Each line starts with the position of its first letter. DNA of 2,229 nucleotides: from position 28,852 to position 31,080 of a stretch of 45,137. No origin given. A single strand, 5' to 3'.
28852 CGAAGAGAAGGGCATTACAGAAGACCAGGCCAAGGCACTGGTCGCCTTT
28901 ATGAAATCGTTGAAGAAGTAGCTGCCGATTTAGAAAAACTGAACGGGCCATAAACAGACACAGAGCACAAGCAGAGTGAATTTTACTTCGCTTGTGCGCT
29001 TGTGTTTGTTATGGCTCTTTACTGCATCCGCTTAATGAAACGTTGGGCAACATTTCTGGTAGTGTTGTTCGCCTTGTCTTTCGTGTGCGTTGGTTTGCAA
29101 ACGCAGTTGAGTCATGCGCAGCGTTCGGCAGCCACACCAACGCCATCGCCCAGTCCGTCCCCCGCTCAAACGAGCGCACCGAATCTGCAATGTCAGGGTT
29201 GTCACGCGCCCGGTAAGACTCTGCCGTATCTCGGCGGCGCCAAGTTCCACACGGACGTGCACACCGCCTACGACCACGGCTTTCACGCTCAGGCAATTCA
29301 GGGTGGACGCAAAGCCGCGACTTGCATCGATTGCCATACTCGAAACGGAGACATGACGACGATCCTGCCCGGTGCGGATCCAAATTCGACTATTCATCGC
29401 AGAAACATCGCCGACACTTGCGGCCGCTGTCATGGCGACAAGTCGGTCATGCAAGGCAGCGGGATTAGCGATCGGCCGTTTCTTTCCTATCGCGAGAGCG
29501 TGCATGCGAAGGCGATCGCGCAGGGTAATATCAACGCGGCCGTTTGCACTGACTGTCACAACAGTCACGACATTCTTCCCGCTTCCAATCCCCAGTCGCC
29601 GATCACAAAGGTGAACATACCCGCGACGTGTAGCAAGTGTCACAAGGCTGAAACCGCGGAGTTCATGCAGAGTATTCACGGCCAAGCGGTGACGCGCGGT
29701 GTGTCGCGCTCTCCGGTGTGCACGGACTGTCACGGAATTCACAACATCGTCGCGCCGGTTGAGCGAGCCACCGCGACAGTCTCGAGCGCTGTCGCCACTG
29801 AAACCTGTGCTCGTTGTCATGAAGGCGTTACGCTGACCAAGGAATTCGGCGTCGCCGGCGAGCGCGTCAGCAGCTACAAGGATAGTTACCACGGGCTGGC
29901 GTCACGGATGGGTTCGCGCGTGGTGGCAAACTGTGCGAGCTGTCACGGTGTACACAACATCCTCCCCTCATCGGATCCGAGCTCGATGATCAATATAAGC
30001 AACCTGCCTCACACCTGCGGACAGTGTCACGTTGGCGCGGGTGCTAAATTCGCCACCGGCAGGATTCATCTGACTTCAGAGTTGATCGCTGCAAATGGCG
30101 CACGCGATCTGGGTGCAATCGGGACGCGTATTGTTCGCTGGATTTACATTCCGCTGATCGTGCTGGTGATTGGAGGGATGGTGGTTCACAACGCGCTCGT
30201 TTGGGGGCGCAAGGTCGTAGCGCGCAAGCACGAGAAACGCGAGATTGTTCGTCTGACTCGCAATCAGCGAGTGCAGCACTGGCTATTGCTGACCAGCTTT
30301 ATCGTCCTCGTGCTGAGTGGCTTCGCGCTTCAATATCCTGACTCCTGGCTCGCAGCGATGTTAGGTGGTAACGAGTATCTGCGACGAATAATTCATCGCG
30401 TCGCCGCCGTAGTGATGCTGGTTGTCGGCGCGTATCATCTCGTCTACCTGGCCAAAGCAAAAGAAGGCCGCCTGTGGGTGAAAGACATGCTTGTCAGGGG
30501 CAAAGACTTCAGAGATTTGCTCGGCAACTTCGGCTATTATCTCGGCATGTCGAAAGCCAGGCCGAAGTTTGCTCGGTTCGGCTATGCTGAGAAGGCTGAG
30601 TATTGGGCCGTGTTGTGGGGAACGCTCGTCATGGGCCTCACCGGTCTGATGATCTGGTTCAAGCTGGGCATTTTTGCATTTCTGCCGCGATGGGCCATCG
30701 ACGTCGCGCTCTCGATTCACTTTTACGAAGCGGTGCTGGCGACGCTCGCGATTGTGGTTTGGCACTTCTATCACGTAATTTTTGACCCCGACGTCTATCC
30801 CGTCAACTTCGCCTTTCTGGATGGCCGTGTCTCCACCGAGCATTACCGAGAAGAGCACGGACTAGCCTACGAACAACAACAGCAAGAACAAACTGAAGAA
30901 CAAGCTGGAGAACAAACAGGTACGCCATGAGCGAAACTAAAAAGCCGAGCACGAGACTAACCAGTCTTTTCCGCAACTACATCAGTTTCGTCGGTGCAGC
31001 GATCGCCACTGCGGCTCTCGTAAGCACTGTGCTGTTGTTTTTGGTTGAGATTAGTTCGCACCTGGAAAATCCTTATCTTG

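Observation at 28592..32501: CbcL-like and ImcH-like inner-membrane cytochromes encoded back-to-back with a 4-nt overlap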

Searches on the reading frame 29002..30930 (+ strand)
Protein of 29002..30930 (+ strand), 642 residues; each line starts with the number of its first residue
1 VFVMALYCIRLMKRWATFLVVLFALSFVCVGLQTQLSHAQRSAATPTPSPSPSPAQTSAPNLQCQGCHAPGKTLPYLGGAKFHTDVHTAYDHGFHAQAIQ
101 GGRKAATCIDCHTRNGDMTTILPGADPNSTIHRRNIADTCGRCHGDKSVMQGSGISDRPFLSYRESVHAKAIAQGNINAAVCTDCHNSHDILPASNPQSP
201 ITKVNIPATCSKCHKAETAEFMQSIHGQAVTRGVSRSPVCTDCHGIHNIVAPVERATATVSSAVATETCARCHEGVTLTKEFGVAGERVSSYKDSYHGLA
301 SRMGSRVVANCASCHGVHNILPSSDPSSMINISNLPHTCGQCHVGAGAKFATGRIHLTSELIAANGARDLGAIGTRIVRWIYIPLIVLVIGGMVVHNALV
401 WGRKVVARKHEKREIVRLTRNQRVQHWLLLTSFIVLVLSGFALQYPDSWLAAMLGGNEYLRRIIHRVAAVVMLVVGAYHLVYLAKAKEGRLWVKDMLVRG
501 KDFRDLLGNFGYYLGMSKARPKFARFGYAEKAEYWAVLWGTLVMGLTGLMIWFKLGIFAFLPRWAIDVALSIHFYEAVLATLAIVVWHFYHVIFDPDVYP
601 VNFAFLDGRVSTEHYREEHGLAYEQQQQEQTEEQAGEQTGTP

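Call 4: search_protein_families(library=pfam, proteins=[window:29002-30930:+], max_evalue=0.01)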
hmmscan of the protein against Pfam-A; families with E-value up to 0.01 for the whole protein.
window:29002-30930:+ (642 aa): 8 families
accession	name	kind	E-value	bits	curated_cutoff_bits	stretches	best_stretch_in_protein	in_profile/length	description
PF01292.26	Ni_hydr_CYTB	-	5.7e-14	52.7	30.1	1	421-595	5-165/179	Prokaryotic cytochrome b561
PF14522.11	Cytochrome_C7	-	1.3e-12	47.8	24.8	1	174-244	11-66/67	Cytochrome c7 and related cytochrome c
PF09699.15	Paired_CXXCH_1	-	2.2e-10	40.5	20.6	1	178-217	5-39/41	Doubled CXXCH motif (Paired_CXXCH_1)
PF14537.11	Cytochrom_c3_2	-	8.4e-10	39.4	25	1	106-215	7-79/79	Cytochrome c3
PF14358.11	DUF4405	-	5.8e-05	24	26.7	1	426-482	3-64/66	Domain of unknown function (DUF4405)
PF02085.21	Cytochrom_CIII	-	0.00015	22.5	22.9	0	95-148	37-86/101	Class III cytochrome C family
PF03264.19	Cytochrom_NNT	-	0.00024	21.3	24.1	0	130-277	29-168/174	NapC/NirT cytochrome c family, N-terminal region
PF22678.1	Cytochrom_c_NrfB-like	-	0.00054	20.8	27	0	140-224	1-76/89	Cytochrome c-type protein NrfB-like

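Call 5: search_protein_families(library=ncbifam, proteins=[window:29002-30930:+], max_evalue=0.01)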
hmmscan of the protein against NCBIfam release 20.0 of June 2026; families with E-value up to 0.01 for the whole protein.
window:29002-30930:+ (642 aa): 8 families
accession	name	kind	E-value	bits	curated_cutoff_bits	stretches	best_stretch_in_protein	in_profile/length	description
TIGR01583.1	formate-DH-gamm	equivalog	2.4e-16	60.3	115.85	1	415-626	2-201/204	formate dehydrogenase subunit gamma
NF007924.0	PRK10639.1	equivalog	1.2e-13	51.4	341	1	411-632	3-208/211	formate dehydrogenase cytochrome b556 subunit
TIGR03508.1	decahem_SO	subfamily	1.3e-11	44.5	192.2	1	176-274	91-175/258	DmsE family decaheme c-type cytochrome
NF007558.0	PRK10179.1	equivalog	1.4e-10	41.2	339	1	413-634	5-212/217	formate dehydrogenase-N subunit gamma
TIGR04257.1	nanowire_3heme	domain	5.7e-09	36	40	1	86-149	11-63/75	c(7)-type cytochrome triheme domain-containing protein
NF008659.0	PRK11659.1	equivalog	8.7e-09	35.3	184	1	105-191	46-122/188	cytochrome c nitrite reductase pentaheme subunit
TIGR03146.1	cyt_nit_nrfB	equivalog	0.00011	22.5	166.6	0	105-191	11-96/145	cytochrome c nitrite reductase pentaheme subunit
TIGR02125.1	CytB-hydogenase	equivalog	0.00056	19.5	121.5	1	422-589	7-177/212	Ni/Fe-hydrogenase, b-type cytochrome subunit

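Call 14: search_solved_structures(query=window:29002-30927:+, max_evalue=1)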
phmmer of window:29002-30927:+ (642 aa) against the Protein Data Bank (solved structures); distinct sequences matched with E-value up to 1: 7.
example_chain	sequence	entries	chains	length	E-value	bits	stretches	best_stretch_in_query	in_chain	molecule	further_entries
1kqf_C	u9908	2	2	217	2.6e-06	29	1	413-634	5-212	FORMATE DEHYDROGENASE, NITRATE-INDUCIBLE, CYTOCHROME B556(FDN) SUBUNIT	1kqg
2ozy_A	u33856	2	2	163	0.00061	21.2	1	101-246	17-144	Cytochrome c-type protein nrfB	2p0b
8rv0_Y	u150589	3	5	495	0.052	14.8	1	168-227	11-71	Octaheme cytochrome c nitrite reductase | Octaheme nitrite c cytochrome c reductase | Octaheme nitrite reductase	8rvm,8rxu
9wt9_A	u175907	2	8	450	0.07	14.4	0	201-294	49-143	Cytochrome c,Multiheme cytochrome c selenoprotein mutant (MccSep U325A) | Cytochrome c,Multiheme cytochrome c selenoprotein (MccSep)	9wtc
9wt8_A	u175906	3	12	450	0.07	14.4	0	201-294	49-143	Cytochrome c,Multiheme cytochrome c selenoprotein (MccSep)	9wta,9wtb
28pb_A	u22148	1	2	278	0.65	11.2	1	137-277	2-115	Cytochrome c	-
6g2j_B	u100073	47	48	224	0.82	10.9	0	32-62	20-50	NADH dehydrogenase [ubiquinone] iron-sulfur protein 7, mitochondrial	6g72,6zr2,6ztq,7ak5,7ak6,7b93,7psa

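Call 15: find_homologous_proteins(query=window:29002-30927:+, max_evalue=1e-10)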
Query window:29002-30927:+ (642 aa): 7910 proteins with E <= 1e-10 among 8000 candidates; the best 120 are listed.
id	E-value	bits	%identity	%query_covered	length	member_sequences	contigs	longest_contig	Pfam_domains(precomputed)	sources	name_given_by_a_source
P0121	0.0e+0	1497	100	100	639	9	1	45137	PF09699.16,PF14537.12,PF01292.27,PF14522.12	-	-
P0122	0.0e+0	1232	86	92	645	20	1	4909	PF09699.16,PF14537.12,PF01292.27,PF14522.12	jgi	jgi:formate dehydrogenase gamma subunit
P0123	0.0e+0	1226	85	90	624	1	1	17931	PF09699.16,PF14537.12,PF01292.27,PF14522.12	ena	-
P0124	0.0e+0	1204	82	96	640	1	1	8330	PF14358.12,PF09699.16,PF14537.12,PF01292.27,PF14522.12,PF22113.2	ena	-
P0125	0.0e+0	1202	81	97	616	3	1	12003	PF09699.16,PF14537.12,PF22678.2,PF01292.27,PF03264.20,PF14522.12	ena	-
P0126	0.0e+0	1198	80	97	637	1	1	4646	PF09699.16,PF14537.12,PF01292.27,PF14522.12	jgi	jgi:formate dehydrogenase gamma subunit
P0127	0.0e+0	1193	80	98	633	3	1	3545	PF09699.16,PF14537.12,PF01292.27,PF14522.12,PF22113.2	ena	-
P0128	0.0e+0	1191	80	98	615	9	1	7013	PF09699.16,PF14537.12,PF01292.27,PF14522.12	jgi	-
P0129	0.0e+0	1190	78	99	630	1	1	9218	PF09699.16,PF14537.12,PF01292.27,PF14522.12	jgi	jgi:formate dehydrogenase gamma subunit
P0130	0.0e+0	1190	79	97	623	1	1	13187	PF09699.16,PF14537.12,PF01292.27,PF14522.12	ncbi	-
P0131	0.0e+0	1190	78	99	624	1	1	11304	PF09699.16,PF14537.12,PF01292.27,PF14522.12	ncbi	-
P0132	0.0e+0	1189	78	99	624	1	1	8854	PF09699.16,PF14537.12,PF01292.27,PF14522.12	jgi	jgi:formate dehydrogenase gamma subunit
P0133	0.0e+0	1187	79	99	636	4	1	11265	PF09699.16,PF14537.12,PF01292.27,PF02085.22,PF14522.12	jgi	jgi:formate dehydrogenase gamma subunit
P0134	0.0e+0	1183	82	91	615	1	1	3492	PF09699.16,PF14537.12,PF01292.27,PF14522.12,PF22113.2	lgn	-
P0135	0.0e+0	1183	79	98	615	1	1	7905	PF09699.16,PF14537.12,PF01292.27,PF14522.12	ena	-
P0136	0.0e+0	1181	78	98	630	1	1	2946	PF09699.16,PF14537.12,PF01292.27,PF14522.12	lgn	-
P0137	0.0e+0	1181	82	93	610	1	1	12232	PF09699.16,PF14537.12,PF01292.27,PF14522.12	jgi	jgi:formate dehydrogenase gamma subunit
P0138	0.0e+0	1180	77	99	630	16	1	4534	PF09699.16,PF14537.12,PF01292.27,PF03264.20,PF14522.12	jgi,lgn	jgi:formate dehydrogenase gamma subunit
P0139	0.0e+0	1179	78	98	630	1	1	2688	PF09699.16,PF14537.12,PF01292.27,PF14522.12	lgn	-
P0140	0.0e+0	1179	78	98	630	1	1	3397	PF09699.16,PF14537.12,PF01292.27,PF14522.12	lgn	-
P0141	0.0e+0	1179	78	98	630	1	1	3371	PF09699.16,PF14537.12,PF01292.27,PF14522.12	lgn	-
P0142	0.0e+0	1178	78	98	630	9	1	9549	PF09699.16,PF14537.12,PF01292.27,PF14522.12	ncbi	-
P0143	0.0e+0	1178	77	97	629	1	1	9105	PF09699.16,PF14537.12,PF01292.27,PF14522.12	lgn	-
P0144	0.0e+0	1176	79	97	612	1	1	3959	PF14358.12,PF09699.16,PF14537.12,PF01292.27,PF02085.22,PF14522.12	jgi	jgi:formate dehydrogenase gamma subunit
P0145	0.0e+0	1175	79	98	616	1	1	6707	PF09699.16,PF14537.12,PF01292.27,PF14522.12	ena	-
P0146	0.0e+0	1175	78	99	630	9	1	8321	PF09699.16,PF14537.12,PF01292.27,PF14522.12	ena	-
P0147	0.0e+0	1175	80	96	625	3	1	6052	PF09699.16,PF14537.12,PF01292.27,PF03264.20,PF14522.12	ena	-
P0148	0.0e+0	1175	78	97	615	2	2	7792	PF09699.16,PF14537.12,PF01292.27,PF14522.12,PF22113.2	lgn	-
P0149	0.0e+0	1175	80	96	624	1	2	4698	PF09699.16,PF14537.12,PF01292.27,PF14522.12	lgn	-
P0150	0.0e+0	1173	77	98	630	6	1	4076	PF09699.16,PF14537.12,PF01292.27,PF14522.12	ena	-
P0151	0.0e+0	1173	81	92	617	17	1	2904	PF09699.16,PF14537.12,PF01292.27,PF14522.12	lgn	-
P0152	0.0e+0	1173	81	93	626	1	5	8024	PF09699.16,PF14537.12,PF01292.27,PF14522.12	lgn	-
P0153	0.0e+0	1173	78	99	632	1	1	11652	PF09699.16,PF14537.12,PF01292.27,PF14522.12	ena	-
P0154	0.0e+0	1172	82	90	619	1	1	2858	PF09699.16,PF14537.12,PF01292.27,PF14522.12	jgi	jgi:formate dehydrogenase gamma subunit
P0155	0.0e+0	1172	80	93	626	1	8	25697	PF09699.16,PF14537.12,PF01292.27,PF14522.12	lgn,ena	-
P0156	0.0e+0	1171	81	92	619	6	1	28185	PF14358.12,PF09699.16,PF14537.12,PF01292.27,PF14522.12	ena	-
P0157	0.0e+0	1171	80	93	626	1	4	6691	PF09699.16,PF14537.12,PF01292.27,PF14522.12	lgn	-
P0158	0.0e+0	1171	81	93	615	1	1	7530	PF09699.16,PF14537.12,PF01292.27,PF14522.12,PF22113.2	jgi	jgi:formate dehydrogenase gamma subunit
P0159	0.0e+0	1171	80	92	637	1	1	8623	PF09699.16,PF14537.12,PF01292.27,PF03264.20,PF02085.22,PF14522.12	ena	-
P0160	0.0e+0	1170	81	93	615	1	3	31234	PF09699.16,PF14537.12,PF01292.27,PF14522.12,PF22113.2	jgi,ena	-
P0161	0.0e+0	1170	78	98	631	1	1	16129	PF09699.16,PF14537.12,PF01292.27,PF14522.12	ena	-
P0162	0.0e+0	1170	80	93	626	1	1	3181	PF09699.16,PF14537.12,PF01292.27,PF14522.12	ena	-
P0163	0.0e+0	1170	80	93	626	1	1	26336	PF09699.16,PF14537.12,PF01292.27,PF14522.12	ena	-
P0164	0.0e+0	1169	78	98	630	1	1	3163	PF09699.16,PF14537.12,PF01292.27,PF14522.12,PF22113.2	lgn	-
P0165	0.0e+0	1169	80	93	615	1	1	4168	PF09699.16,PF14537.12,PF01292.27,PF14522.12,PF22113.2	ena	-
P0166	0.0e+0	1168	78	99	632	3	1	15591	PF09699.16,PF14537.12,PF01292.27,PF14522.12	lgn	-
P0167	0.0e+0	1168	80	94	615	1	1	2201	PF09699.16,PF14537.12,PF01292.27,PF14522.12,PF22113.2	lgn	-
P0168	0.0e+0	1167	81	92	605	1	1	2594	PF09699.16,PF14537.12,PF01292.27,PF14522.12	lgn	-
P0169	0.0e+0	1166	79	95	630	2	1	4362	PF09699.16,PF14537.12,PF01292.27,PF14522.12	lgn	-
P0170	0.0e+0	1165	77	98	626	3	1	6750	PF09699.16,PF14537.12,PF01292.27,PF14522.12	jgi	jgi:formate dehydrogenase gamma subunit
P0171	0.0e+0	1164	82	88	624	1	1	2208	PF09699.16,PF14537.12,PF01292.27,PF03264.20,PF14522.12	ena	-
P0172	0.0e+0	1164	81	89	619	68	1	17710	PF09699.16,PF14537.12,PF01292.27,PF14522.12,PF22113.2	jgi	jgi:formate dehydrogenase gamma subunit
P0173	0.0e+0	1163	79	94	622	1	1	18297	PF09699.16,PF14537.12,PF01292.27,PF14522.12,PF22113.2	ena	-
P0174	0.0e+0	1162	78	98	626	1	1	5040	PF09699.16,PF14537.12,PF01292.27,PF14522.12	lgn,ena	-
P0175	0.0e+0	1162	80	91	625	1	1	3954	PF09699.16,PF14537.12,PF01292.27,PF03264.20,PF14522.12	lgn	-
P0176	0.0e+0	1160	77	98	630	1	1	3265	PF09699.16,PF14537.12,PF01292.27,PF14522.12,PF22113.2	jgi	-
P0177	0.0e+0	1160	76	98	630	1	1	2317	PF09699.16,PF14537.12,PF01292.27,PF14522.12,PF22113.2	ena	-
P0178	0.0e+0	1160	78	98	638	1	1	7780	PF09699.16,PF14537.12,PF01292.27,PF14522.12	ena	-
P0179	0.0e+0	1160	78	98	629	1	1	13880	PF09699.16,PF14537.12,PF01292.27,PF14522.12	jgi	jgi:formate dehydrogenase gamma subunit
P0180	0.0e+0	1160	77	98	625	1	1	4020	PF09699.16,PF14537.12,PF01292.27,PF03264.20,PF14522.12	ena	-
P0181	0.0e+0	1159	77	98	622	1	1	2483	PF09699.16,PF14537.12,PF01292.27,PF14522.12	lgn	-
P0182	0.0e+0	1159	77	98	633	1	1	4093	PF09699.16,PF14537.12,PF01292.27,PF14522.12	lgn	-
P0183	0.0e+0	1159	77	98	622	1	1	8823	PF09699.16,PF14537.12,PF01292.27,PF14522.12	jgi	jgi:formate dehydrogenase gamma subunit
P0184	0.0e+0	1158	78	98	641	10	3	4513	PF14358.12,PF09699.16,PF14537.12,PF01292.27,PF14522.12,PF22113.2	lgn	-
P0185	0.0e+0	1157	80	92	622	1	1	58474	PF09699.16,PF14537.12,PF01292.27,PF14522.12,PF22113.2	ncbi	-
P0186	0.0e+0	1157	79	96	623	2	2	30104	PF09699.16,PF14537.12,PF01292.27,PF03264.20,PF14522.12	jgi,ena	-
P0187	0.0e+0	1157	78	98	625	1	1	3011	PF09699.16,PF14537.12,PF01292.27,PF14522.12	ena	-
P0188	0.0e+0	1157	77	98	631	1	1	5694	PF09699.16,PF14537.12,PF01292.27,PF14522.12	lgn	-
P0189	0.0e+0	1156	78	94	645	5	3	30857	PF09699.16,PF14537.12,PF01292.27,PF14522.12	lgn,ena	-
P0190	0.0e+0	1156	82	91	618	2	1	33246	PF09699.16,PF14537.12,PF01292.27,PF03264.20,PF14522.12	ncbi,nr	ncbi:MAG TPA: cytochrome b/b6 domain-containing protein [Pyrinomonadaceae bacterium]|nr:cytochrome b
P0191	0.0e+0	1156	77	98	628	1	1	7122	PF09699.16,PF14537.12,PF01292.27,PF14522.12,PF22113.2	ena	-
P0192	0.0e+0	1155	77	98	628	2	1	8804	PF09699.16,PF14537.12,PF01292.27,PF14522.12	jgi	jgi:formate dehydrogenase gamma subunit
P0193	0.0e+0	1154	77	98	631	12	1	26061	PF14358.12,PF09699.16,PF14537.12,PF01292.27,PF14522.12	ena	-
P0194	0.0e+0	1153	76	99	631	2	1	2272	PF09699.16,PF14537.12,PF01292.27,PF14522.12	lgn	-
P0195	0.0e+0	1153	77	98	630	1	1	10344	PF09699.16,PF14537.12,PF01292.27,PF14522.12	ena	-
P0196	0.0e+0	1152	79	93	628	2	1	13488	PF09699.16,PF14537.12,PF01292.27,PF14522.12,PF22113.2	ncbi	-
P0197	0.0e+0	1151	79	94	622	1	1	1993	PF09699.16,PF14537.12,PF01292.27,PF14522.12,PF22113.2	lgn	-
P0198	0.0e+0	1150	76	98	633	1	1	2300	PF09699.16,PF14537.12,PF01292.27,PF14522.12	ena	-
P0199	0.0e+0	1149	76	98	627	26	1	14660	PF09699.16,PF14537.12,PF01292.27,PF03264.20,PF02085.22,PF14522.12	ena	-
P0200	0.0e+0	1149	80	90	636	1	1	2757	PF09699.16,PF14537.12,PF01292.27,PF14522.12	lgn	-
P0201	0.0e+0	1148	75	98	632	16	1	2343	PF14358.12,PF09699.16,PF14537.12,PF01292.27,PF14522.12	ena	-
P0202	0.0e+0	1147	76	99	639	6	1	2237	PF14358.12,PF09699.16,PF14537.12,PF01292.27,PF03264.20,PF14522.12,PF22113.2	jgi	jgi:formate dehydrogenase gamma subunit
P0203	0.0e+0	1147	77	98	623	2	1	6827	PF09699.16,PF14537.12,PF01292.27,PF02085.22,PF14522.12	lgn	-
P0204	0.0e+0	1147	77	95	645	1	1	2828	PF14358.12,PF09699.16,PF14537.12,PF01292.27,PF14522.12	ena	-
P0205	0.0e+0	1147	77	97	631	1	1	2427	PF09699.16,PF14537.12,PF01292.27,PF14522.12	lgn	-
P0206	0.0e+0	1147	77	98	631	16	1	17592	PF09699.16,PF14537.12,PF01292.27,PF14522.12,PF22113.2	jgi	-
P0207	0.0e+0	1147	76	98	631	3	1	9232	PF09699.16,PF14537.12,PF01292.27,PF14522.12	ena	-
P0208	0.0e+0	1146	78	97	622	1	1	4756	PF09699.16,PF14537.12,PF01292.27,PF03264.20,PF14522.12,PF22113.2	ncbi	-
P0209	0.0e+0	1146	80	90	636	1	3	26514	PF09699.16,PF14537.12,PF01292.27,PF14522.12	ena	-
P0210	0.0e+0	1146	80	89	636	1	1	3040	PF09699.16,PF14537.12,PF01292.27,PF14522.12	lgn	-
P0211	0.0e+0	1146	78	98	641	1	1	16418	PF09699.16,PF14537.12,PF01292.27,PF14522.12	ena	-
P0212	0.0e+0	1144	78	96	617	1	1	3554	PF09699.16,PF14537.12,PF01292.27,PF03264.20,PF14522.12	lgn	-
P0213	0.0e+0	1144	81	88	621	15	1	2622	PF09699.16,PF14537.12,PF01292.27,PF03264.20,PF14522.12,PF22113.2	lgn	-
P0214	0.0e+0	1144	77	96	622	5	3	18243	PF09699.16,PF14537.12,PF01292.27,PF14522.12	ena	-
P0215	0.0e+0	1143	77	96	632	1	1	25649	PF09699.16,PF14537.12,PF01292.27,PF14522.12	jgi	jgi:formate dehydrogenase gamma subunit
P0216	0.0e+0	1143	78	93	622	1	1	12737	PF09699.16,PF14537.12,PF01292.27,PF03264.20,PF02085.22,PF14522.12,PF22113.2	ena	-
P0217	0.0e+0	1142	76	95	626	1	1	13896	PF09699.16,PF14537.12,PF01292.27,PF14522.12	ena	-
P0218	0.0e+0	1142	79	92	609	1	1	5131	PF09699.16,PF14537.12,PF01292.27,PF03264.20,PF14522.12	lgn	-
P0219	0.0e+0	1141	77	97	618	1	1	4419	PF09699.16,PF14537.12,PF01292.27,PF03264.20,PF14522.12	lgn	-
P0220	0.0e+0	1141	76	98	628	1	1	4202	PF09699.16,PF14537.12,PF01292.27,PF14522.12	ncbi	ncbi:MAG TPA: cytochrome b/b6 domain-containing protein [Pyrinomonadaceae bacterium]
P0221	0.0e+0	1140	78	96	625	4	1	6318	PF09699.16,PF14537.12,PF01292.27,PF03264.20,PF14522.12,PF22113.2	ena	-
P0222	0.0e+0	1139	76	98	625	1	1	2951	PF09699.16,PF14537.12,PF01292.27,PF03264.20,PF14522.12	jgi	jgi:formate dehydrogenase gamma subunit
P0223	0.0e+0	1139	77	96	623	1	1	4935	PF09699.16,PF14537.12,PF01292.27,PF03264.20,PF14522.12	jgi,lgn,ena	-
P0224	0.0e+0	1138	76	98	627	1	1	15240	PF09699.16,PF14537.12,PF01292.27,PF14522.12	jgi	jgi:formate dehydrogenase gamma subunit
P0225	0.0e+0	1137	77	96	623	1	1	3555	PF09699.16,PF14537.12,PF01292.27,PF03264.20,PF14522.12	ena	-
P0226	0.0e+0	1136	76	99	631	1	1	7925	PF14358.12,PF09699.16,PF14537.12,PF01292.27,PF02085.22,PF14522.12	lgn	-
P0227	0.0e+0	1136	77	96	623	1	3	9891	PF09699.16,PF14537.12,PF01292.27,PF03264.20,PF14522.12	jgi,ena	-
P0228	0.0e+0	1135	76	97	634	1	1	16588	PF09699.16,PF14537.12,PF01292.27,PF14522.12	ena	-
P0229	0.0e+0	1135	76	97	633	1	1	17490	PF14358.12,PF09699.16,PF14537.12,PF01292.27,PF02085.22,PF14522.12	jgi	jgi:formate dehydrogenase gamma subunit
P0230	0.0e+0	1134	75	99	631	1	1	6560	PF14358.12,PF09699.16,PF14537.12,PF01292.27,PF02085.22,PF14522.12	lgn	-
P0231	0.0e+0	1134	78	96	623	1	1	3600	PF09699.16,PF14537.12,PF01292.27,PF14522.12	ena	-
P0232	0.0e+0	1133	76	98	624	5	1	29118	PF14358.12,PF09699.16,PF14537.12,PF01292.27,PF14522.12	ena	-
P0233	0.0e+0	1132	77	97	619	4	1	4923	PF09699.16,PF14537.12,PF01292.27,PF03264.20,PF14522.12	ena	-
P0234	0.0e+0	1129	76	99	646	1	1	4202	PF09699.16,PF14537.12,PF01292.27,PF14522.12,PF22113.2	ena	-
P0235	0.0e+0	1127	76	97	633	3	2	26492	PF14358.12,PF09699.16,PF14537.12,PF01292.27,PF14522.12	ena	-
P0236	0.0e+0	1124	82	88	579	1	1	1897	PF09699.16,PF14537.12,PF01292.27,PF14522.12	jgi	jgi:formate dehydrogenase gamma subunit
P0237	0.0e+0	1124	82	88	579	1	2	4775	PF09699.16,PF14537.12,PF01292.27,PF14522.12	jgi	jgi:formate dehydrogenase gamma subunit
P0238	0.0e+0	1123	80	91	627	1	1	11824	PF09699.16,PF14537.12,PF01292.27,PF14522.12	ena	-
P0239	0.0e+0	1122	75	98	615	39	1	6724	PF09699.16,PF14537.12,PF01292.27,PF14522.12,PF22113.2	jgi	jgi:formate dehydrogenase gamma subunit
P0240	0.0e+0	1121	75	96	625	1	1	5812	PF09699.16,PF14537.12,PF01292.27,PF03264.20,PF14522.12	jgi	jgi:formate dehydrogenase gamma subunit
